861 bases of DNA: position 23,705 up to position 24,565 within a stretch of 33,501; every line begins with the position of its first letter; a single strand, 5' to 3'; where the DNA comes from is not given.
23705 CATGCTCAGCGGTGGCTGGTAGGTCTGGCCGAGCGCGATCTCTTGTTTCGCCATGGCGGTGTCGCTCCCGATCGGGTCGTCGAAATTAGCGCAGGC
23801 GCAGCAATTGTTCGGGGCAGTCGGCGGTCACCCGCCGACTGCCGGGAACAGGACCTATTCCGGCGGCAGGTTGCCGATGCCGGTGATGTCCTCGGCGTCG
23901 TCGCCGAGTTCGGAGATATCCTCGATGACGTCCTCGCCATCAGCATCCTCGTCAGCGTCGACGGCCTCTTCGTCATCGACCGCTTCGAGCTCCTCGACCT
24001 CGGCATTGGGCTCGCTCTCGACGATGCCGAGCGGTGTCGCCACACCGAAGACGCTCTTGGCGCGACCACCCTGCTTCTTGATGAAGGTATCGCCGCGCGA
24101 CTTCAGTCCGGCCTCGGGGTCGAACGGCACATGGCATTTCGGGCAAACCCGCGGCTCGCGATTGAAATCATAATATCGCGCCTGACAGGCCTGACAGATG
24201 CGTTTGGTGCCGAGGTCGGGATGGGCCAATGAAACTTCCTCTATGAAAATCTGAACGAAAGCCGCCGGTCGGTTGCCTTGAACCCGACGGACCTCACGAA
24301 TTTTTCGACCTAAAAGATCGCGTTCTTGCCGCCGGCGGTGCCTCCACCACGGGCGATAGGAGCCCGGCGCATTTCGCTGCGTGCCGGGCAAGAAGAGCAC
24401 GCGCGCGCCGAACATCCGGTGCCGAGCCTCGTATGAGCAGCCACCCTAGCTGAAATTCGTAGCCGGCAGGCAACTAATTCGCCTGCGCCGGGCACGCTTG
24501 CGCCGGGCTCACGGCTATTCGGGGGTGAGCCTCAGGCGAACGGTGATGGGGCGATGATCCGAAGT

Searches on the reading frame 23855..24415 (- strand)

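Call 26: search_protein_families(library=pfam, proteins=[window:23855-24415:-], max_evalue=0.001)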
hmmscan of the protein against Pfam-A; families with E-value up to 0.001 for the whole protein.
window:23855-24415:- (186 aa): 1 family
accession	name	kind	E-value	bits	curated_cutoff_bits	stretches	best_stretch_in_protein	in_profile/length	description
PF09538.15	FYDLN_acid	-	6.3e-14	53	23.9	1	63-159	1-98/105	Protein of unknown function (FYDLN_acid)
